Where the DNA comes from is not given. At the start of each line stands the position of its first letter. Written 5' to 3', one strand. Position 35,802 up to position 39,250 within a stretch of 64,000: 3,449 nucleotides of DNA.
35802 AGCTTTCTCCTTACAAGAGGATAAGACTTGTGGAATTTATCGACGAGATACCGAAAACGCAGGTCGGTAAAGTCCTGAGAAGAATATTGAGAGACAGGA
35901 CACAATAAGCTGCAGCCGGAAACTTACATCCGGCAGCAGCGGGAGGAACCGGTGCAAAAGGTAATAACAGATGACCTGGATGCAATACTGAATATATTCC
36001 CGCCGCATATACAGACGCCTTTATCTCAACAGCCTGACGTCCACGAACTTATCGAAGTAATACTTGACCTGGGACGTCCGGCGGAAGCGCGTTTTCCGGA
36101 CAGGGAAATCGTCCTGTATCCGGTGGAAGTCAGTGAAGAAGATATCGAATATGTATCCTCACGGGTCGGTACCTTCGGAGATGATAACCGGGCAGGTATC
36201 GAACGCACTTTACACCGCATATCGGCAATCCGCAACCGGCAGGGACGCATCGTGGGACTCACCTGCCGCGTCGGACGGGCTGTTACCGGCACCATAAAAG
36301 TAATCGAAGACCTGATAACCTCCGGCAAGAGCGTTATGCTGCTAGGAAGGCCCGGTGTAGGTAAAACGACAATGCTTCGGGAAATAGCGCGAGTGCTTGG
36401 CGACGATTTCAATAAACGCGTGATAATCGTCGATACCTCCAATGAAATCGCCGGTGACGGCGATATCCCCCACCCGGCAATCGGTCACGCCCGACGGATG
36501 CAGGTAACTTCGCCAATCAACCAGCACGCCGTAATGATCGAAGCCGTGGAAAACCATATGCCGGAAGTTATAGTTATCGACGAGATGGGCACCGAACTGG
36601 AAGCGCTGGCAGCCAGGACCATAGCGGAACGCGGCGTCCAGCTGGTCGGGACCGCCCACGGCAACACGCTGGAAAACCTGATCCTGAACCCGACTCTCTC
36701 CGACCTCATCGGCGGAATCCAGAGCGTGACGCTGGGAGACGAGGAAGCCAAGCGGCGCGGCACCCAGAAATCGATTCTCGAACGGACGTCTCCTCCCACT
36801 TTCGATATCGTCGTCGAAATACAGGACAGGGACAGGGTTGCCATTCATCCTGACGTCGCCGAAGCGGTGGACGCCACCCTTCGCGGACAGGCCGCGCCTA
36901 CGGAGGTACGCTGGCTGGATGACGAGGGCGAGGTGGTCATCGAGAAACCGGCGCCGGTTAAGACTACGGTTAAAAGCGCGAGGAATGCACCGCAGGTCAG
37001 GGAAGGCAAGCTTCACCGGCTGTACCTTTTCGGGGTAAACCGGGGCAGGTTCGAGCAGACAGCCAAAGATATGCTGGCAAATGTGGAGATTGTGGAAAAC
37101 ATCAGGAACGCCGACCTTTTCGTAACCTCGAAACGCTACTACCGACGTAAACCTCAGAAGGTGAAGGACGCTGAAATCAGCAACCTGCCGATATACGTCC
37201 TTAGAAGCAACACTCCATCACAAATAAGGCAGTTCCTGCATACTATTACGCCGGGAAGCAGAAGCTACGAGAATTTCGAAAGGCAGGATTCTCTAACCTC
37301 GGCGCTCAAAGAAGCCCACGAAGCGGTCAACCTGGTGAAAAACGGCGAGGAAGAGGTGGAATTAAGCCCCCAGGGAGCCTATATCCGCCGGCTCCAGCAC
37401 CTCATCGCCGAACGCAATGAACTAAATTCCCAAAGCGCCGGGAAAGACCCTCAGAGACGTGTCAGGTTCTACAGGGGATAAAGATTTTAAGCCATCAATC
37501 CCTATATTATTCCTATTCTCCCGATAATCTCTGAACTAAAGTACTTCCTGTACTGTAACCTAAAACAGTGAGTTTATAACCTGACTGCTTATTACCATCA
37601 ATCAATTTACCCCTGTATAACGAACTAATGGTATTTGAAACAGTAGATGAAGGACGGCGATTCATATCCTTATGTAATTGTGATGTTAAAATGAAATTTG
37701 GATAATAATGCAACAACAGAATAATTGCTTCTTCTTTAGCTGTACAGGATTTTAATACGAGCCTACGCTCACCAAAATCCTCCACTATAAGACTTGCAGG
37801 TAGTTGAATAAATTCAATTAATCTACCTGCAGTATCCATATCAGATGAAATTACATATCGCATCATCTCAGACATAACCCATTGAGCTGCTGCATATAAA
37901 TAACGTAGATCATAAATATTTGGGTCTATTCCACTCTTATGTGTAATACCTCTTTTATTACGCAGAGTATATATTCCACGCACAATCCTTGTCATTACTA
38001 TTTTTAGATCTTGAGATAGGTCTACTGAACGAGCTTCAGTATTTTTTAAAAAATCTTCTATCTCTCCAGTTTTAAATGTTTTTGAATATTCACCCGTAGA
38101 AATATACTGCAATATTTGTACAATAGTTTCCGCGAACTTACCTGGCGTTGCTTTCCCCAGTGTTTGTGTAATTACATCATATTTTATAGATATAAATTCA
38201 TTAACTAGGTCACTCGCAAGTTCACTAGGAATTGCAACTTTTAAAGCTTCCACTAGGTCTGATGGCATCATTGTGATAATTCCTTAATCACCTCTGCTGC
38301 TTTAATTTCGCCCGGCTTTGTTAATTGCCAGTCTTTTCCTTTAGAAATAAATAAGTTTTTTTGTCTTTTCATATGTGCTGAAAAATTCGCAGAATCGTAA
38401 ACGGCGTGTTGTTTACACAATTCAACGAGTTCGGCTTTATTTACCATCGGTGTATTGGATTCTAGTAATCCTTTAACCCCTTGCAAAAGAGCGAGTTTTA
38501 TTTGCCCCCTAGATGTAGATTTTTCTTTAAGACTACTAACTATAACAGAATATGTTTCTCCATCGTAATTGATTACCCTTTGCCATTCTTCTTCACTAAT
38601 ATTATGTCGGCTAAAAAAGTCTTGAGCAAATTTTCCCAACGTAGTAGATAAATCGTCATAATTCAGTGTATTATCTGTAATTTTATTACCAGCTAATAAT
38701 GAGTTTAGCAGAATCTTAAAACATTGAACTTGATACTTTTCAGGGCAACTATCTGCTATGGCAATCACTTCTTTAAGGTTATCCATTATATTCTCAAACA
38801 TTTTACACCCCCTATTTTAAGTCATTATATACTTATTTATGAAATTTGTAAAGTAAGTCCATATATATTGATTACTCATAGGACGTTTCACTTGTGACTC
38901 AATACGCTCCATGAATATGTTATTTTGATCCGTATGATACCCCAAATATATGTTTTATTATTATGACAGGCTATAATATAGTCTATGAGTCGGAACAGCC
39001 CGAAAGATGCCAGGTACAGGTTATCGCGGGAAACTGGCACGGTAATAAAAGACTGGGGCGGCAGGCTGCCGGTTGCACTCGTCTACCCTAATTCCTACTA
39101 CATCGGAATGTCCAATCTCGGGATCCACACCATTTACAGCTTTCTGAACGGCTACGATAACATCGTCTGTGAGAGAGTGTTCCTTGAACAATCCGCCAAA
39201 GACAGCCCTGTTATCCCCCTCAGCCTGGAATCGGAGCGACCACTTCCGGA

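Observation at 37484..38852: Two-gene wHTH / HEPN-wHTH cassette: candidate undescribed defence or toxin-antitoxin system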

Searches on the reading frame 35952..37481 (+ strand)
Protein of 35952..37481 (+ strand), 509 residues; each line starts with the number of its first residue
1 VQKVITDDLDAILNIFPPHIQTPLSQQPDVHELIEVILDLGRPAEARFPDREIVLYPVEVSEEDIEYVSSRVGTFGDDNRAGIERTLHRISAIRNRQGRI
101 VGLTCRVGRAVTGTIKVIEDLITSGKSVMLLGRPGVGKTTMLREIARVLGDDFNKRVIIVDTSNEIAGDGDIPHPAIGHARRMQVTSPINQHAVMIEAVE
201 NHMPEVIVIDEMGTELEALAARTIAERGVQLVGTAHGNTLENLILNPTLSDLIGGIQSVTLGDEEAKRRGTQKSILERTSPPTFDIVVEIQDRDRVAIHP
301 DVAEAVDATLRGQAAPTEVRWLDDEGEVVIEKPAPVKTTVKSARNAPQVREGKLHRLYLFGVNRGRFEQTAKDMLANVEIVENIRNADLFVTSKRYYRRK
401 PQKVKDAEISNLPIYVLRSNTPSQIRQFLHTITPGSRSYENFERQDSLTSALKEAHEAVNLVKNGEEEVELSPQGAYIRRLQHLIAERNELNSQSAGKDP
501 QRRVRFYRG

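Call 4: search_protein_families(library=pfam, proteins=[window:35952-37481:+], max_evalue=1)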
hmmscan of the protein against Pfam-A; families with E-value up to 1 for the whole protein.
window:35952-37481:+ (509 aa): 36 families (the best 25 are shown)
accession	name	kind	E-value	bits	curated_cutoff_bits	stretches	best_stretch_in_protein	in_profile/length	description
PF25516.1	PTPase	-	7.2e-21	74.3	27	1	356-432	2-78/79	Phosphotyrosine protein phosphatase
PF01424.28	R3H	-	4e-10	40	26.8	1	455-507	7-59/60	R3H domain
PF19568.5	Spore_III_AA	-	5.7e-10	39.2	27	1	101-254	117-276/306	Sporulation stage III, protein AA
PF13604.12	AAA_30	-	5.1e-06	26.8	27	1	117-214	9-99/191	AAA domain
PF00004.35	AAA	-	2.4e-05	25.2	21.2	1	128-212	1-66/131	ATPase family associated with various cellular activities (AAA)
PF03266.21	NTPase_1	-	4.1e-05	23.9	23.9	1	128-151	2-25/168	NTPase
PF13401.12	AAA_22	-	0.00013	22.7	27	1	125-212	5-93/130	AAA domain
PF13238.12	AAA_18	-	0.00015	22.7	29.4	1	128-224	1-92/128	AAA domain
PF07728.20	AAA_5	-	0.00024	21.5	22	1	128-154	2-29/139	AAA domain (dynein-related subfamily)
PF13481.12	AAA_25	-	0.00032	20.8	27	1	116-147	24-55/195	AAA domain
PF13191.12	AAA_16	-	0.00054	20.9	32.6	1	125-152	24-51/167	AAA ATPase domain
PF13479.12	AAA_24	-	0.00067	20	27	1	125-220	2-81/195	AAA domain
PF20720.3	nSTAND3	-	0.00093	19.4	27.2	1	115-164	7-55/155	Novel STAND NTPase 3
PF25199.1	nSTAND_NTPase5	-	0.001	19.3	34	1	124-166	40-82/145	Novel STAND NTPase 5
PF02367.23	TsaE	-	0.0016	18.9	26.6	1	118-150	14-46/128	Threonylcarbamoyl adenosine biosynthesis protein TsaE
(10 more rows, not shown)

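Call 76: find_related_loci(query=window:35952-37481:+, collection=metagenome_contigs, flank=5000)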
Query window:35952-37481:+ (509 aa) in metagenome_contigs; peptide patterns used: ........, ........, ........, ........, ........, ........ (x = any residue, [..] = any of these).
268 stretches matched a pattern; 150 encode a relative of the query (tblastn E <= 1e-3); the best 80 are kept; 80 distinct loci.
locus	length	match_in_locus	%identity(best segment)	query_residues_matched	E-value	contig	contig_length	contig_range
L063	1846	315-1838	88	1-508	0e+0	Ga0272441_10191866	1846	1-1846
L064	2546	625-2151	81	1-509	0e+0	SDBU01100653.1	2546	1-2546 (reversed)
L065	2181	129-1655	81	1-509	0e+0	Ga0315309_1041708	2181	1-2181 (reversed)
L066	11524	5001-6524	81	1-508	0e+0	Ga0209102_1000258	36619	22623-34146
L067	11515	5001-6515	76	1-509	0e+0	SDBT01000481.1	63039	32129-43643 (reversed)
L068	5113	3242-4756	76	1-509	0e+0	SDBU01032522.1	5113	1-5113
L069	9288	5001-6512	74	1-508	0e+0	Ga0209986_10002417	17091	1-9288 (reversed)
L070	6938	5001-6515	74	1-508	0e+0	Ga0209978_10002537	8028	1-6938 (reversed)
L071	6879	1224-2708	75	2-501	0e+0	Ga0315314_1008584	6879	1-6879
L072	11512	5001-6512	75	1-507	0e+0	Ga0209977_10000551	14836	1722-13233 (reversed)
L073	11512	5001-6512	75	1-508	0e+0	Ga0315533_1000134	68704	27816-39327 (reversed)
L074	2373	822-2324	75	1-509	0e+0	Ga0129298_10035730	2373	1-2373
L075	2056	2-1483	74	11-508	0e+0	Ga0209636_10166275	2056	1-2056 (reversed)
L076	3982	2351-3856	75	2-508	0e+0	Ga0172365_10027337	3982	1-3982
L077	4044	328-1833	75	2-508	0e+0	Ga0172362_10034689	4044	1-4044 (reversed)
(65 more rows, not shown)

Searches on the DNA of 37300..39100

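Call 84: search_rna_families(source=window, start=37300, end=39100, threshold=evalue, max_evalue=1)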
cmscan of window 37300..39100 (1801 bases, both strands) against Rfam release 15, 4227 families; matches with E-value up to 1: 0.
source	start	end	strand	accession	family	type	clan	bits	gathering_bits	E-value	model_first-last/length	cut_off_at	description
